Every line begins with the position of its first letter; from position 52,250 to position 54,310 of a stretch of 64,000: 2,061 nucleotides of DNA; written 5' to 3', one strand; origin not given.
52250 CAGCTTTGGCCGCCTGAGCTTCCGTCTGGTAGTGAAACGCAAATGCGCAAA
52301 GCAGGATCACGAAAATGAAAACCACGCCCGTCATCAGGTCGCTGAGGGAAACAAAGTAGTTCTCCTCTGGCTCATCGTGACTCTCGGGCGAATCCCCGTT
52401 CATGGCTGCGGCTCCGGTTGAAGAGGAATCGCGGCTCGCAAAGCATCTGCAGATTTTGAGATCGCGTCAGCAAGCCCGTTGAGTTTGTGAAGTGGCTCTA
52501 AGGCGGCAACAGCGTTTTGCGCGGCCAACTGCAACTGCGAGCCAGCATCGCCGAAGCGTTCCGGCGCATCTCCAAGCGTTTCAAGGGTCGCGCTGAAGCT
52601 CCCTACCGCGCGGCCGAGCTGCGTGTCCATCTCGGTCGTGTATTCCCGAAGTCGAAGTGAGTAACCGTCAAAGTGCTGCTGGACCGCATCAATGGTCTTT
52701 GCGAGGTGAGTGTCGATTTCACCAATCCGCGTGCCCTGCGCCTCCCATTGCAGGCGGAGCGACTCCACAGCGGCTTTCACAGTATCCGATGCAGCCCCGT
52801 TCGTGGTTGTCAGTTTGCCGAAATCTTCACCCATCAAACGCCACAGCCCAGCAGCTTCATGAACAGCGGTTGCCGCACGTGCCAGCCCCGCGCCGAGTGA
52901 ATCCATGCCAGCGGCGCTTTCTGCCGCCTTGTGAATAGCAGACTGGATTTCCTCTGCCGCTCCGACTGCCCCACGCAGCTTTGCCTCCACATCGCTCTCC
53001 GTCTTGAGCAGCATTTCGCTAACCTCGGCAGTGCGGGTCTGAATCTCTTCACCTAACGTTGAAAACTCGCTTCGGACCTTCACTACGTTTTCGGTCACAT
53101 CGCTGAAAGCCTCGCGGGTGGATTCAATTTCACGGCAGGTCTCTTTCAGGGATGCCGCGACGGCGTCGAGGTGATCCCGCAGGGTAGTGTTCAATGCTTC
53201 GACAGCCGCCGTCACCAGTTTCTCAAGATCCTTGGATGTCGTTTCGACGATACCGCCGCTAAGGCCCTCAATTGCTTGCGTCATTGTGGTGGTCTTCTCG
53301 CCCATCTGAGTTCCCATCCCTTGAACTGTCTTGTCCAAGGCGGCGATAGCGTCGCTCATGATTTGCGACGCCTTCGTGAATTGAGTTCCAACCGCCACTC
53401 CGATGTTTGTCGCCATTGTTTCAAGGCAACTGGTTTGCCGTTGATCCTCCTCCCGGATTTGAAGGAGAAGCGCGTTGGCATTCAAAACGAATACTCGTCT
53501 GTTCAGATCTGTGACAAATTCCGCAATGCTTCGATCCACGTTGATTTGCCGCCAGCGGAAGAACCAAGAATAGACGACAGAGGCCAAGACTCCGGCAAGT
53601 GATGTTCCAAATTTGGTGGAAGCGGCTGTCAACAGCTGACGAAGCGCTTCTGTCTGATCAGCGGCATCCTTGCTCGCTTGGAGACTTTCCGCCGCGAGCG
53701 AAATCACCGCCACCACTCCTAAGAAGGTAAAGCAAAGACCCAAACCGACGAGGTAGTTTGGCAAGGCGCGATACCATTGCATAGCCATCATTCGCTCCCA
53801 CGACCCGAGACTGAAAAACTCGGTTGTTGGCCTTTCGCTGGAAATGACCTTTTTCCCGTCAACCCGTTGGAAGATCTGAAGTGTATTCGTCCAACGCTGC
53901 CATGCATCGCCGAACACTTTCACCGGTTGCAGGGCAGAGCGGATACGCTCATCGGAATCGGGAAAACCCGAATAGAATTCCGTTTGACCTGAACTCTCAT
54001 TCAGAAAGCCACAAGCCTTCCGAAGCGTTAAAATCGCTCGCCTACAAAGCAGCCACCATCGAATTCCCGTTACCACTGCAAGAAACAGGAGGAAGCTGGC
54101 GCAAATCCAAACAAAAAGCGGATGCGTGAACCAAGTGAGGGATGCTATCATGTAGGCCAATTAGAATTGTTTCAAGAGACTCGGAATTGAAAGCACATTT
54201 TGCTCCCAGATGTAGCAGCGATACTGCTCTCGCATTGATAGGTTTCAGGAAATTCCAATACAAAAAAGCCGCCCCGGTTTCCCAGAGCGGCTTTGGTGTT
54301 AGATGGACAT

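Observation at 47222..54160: Complete type I Zorya (zorA-zorB-zorC-zorD) defence operon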

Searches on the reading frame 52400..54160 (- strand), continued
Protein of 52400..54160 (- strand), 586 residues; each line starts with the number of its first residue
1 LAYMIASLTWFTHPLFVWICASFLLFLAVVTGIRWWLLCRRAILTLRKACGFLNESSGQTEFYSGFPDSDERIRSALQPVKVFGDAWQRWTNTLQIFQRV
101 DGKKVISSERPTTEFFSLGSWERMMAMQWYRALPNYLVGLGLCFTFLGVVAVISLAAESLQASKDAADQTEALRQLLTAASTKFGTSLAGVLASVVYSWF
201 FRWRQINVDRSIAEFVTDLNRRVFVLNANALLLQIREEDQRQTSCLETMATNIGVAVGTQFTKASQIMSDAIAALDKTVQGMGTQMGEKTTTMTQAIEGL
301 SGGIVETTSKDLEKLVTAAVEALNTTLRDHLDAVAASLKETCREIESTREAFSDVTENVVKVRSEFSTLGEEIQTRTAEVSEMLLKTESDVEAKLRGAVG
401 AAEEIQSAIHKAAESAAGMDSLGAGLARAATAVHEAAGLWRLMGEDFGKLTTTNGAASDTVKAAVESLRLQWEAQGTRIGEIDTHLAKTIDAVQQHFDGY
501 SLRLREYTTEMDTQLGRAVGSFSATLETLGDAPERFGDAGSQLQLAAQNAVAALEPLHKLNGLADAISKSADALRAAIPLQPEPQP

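Call 72: fold_search(model_id=the predicted structure, library=pdb)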
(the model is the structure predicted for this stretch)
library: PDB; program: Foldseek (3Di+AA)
matches with E <= 10: 384; with E <= 0.001: 6
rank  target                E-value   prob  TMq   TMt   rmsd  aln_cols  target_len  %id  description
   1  8qyh_A                3.1e-08  1.00  0.30  0.58  17.5       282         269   16  Zorya anti-bacteriophage defense system ZorAB ZorA E86A_E89A, Calcium binding site mutation (released 2024-11-06)
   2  8qyk_A                4.5e-08  1.00  0.30  0.60  16.0       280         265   18  Zorya anti-bacteriophage defense system ZorAB, ZorA delta_359-592, ZorA tail middle deletion. (released 2024-11-06)
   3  8qyd_A                5.8e-08  1.00  0.30  0.57  22.9       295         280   16  Zorya anti-bacteriophage defense system ZorAB (released 2024-11-06)
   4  8qyy_A                1.7e-07  1.00  0.30  0.64   7.4       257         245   17  Zorya anti-bacteriophage defense system ZorAB, ZorA delta_435-729, ZorA tail tip deletion. (released 2024-11-06)
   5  8vvn_C                3.3e-05  1.00  0.28  0.63   4.6       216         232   16  Cryo-EM structure of a type I ZorAB complex from Shewanella sp. strain ANA-3 (released 2025-02-05)
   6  8vvn_D                4.8e-04  1.00  0.28  0.62   4.8       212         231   15  Cryo-EM structure of a type I ZorAB complex from Shewanella sp. strain ANA-3 (released 2025-02-05)
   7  9ddn_C                3.2e-03  1.00  0.19  0.42   9.1       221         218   14  E. coli TolAQR conformation II (released 2025-07-09)
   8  9ddn_B                3.2e-03  0.99  0.16  0.34  11.7       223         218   15  E. coli TolAQR conformation II (released 2025-07-09)
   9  9kpz_E                5.4e-03  0.99  0.17  0.36  10.0       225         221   16  Structure of TolQRA complex at pH 5.4 from E.coli (released 2026-03-04)
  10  9kpz_B                5.7e-03  0.99  0.16  0.34  10.3       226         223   14  Structure of TolQRA complex at pH 5.4 from E.coli (released 2026-03-04)
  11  9ddm_C                5.7e-03  0.99  0.16  0.34  12.0       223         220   14  E. coli TolAQR conformation I (released 2025-07-09)
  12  9ddm_E                6.0e-03  0.99  0.17  0.36  11.6       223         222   15  E. coli TolAQR conformation I (released 2025-07-09)
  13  9kpz_C                7.4e-03  0.98  0.16  0.34  11.8       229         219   16  Structure of TolQRA complex at pH 5.4 from E.coli (released 2026-03-04)
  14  9kpz_D                1.1e-02  0.98  0.17  0.36  10.4       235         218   15  Structure of TolQRA complex at pH 5.4 from E.coli (released 2026-03-04)
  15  9ddn_E                1.1e-02  0.98  0.17  0.36  11.5       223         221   16  E. coli TolAQR conformation II (released 2025-07-09)
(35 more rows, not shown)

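Call 80: find_encoding_contigs(protein=P0009, flank=8000, max_places=2)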
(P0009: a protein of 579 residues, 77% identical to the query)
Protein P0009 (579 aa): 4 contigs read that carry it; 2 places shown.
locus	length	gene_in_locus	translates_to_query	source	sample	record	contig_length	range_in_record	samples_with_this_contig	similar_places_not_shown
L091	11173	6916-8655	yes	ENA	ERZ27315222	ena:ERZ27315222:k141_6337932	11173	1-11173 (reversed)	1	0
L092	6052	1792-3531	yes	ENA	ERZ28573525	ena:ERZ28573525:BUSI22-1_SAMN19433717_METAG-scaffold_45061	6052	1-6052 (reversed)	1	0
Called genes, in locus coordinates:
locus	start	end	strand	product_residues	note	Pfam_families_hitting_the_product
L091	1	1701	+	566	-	?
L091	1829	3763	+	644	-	PF01121:CoaE, PF13401:AAA_22 (faint), PF07497:Rho_RNA_bind, PF00006:ATP-synt_ab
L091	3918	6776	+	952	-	PF01326:PPDK_N, PF00391:PEP-utilizers, PF02896:PEP-utilizers_C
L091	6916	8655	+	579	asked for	PF01442:Apolipoprotein (faint)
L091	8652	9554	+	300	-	PF00691:OmpA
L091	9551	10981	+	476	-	PF15611:EH_Signature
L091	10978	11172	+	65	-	?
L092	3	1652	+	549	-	?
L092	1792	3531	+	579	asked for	PF01442:Apolipoprotein (faint)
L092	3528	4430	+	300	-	PF00691:OmpA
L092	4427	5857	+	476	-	PF15611:EH_Signature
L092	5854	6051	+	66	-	?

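Call 81: find_encoding_contigs(protein=P0010, flank=8000, max_places=2)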
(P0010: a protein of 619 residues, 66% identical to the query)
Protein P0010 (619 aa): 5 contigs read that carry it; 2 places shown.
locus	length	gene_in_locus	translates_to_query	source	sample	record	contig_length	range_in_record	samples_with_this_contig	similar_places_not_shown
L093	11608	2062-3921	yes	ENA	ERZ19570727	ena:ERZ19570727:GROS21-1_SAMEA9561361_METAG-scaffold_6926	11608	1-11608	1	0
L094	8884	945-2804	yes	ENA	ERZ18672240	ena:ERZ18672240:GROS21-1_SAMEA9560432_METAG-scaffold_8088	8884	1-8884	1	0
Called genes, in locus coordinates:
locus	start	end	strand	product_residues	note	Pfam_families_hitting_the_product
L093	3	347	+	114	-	?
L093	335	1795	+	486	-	PF04041:Glyco_hydro_130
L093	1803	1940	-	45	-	-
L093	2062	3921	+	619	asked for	-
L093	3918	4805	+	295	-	PF00691:OmpA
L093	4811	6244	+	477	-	PF15611:EH_Signature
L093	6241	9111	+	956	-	PF04851:ResIII (weak), PF00176:SNF2-rel_dom, PF00271:Helicase_C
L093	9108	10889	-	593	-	PF01976:DUF116, PF00348:polyprenyl_synt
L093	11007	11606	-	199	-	?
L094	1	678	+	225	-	?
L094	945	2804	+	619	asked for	-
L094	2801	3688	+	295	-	PF00691:OmpA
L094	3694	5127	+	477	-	PF15611:EH_Signature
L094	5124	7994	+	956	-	PF04851:ResIII (weak), PF00176:SNF2-rel_dom, PF00271:Helicase_C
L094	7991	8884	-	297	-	?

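Call 82: find_encoding_contigs(protein=P0015, flank=8000, max_places=2)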
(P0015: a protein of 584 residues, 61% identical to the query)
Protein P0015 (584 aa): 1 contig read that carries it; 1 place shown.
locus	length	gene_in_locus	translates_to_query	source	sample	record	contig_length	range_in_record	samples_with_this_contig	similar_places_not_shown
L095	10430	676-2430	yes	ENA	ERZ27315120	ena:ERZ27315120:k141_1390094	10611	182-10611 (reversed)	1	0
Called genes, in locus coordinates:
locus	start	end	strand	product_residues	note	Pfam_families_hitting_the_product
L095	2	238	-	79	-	?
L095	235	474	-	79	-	PF03683:UPF0175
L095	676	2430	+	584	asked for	PF01442:Apolipoprotein (faint)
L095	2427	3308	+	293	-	PF00691:OmpA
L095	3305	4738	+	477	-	PF15611:EH_Signature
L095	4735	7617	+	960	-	PF04851:ResIII (weak), PF00176:SNF2-rel_dom, PF00271:Helicase_C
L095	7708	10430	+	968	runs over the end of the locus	?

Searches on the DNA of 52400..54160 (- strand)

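Call 58: search_rna_families(sources=[L001, L002], threshold=gathering)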
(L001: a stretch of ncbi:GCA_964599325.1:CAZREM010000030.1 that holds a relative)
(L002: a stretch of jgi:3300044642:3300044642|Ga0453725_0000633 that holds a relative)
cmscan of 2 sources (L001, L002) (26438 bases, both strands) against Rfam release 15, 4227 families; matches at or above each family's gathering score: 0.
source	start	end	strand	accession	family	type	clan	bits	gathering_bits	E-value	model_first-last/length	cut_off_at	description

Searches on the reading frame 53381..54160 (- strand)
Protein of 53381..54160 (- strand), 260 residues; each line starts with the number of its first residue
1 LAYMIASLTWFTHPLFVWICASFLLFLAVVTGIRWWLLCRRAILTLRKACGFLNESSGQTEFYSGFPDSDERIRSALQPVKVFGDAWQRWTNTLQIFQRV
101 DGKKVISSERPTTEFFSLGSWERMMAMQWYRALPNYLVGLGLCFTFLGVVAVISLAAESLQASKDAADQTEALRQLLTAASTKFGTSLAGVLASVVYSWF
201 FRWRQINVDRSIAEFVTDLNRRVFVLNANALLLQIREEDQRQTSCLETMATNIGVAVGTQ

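Call 40: search_protein_representatives(protein=window:53381-54160:-)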
Query: 260 residues. Proteins with E-value up to 0.001 (for the whole library): 1435; up to 1e-10: 543; up to 1e-30: 5. The best 150 are listed.
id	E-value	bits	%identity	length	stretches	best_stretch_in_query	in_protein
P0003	9.8e-132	454.2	82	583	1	7-260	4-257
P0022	2.8e-46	174.3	40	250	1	11-253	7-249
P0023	4.5e-45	170.3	35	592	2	8-258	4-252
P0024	1.1e-41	159.2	38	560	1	11-249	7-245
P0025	1.9e-39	151.9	42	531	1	21-258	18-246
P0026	7.0e-27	110.7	56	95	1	6-95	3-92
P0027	6.6e-26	107.5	32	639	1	12-258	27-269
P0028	1.7e-25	106.2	35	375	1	23-258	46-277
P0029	3.8e-25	105.0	30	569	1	10-258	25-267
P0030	8.0e-25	104.0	33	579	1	10-258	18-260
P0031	3.3e-24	102.0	34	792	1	18-258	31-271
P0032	4.1e-24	101.6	36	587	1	38-258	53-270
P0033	7.1e-24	100.9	34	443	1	23-237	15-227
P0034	4.3e-23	98.3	34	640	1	12-257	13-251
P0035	5.7e-23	97.9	31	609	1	9-258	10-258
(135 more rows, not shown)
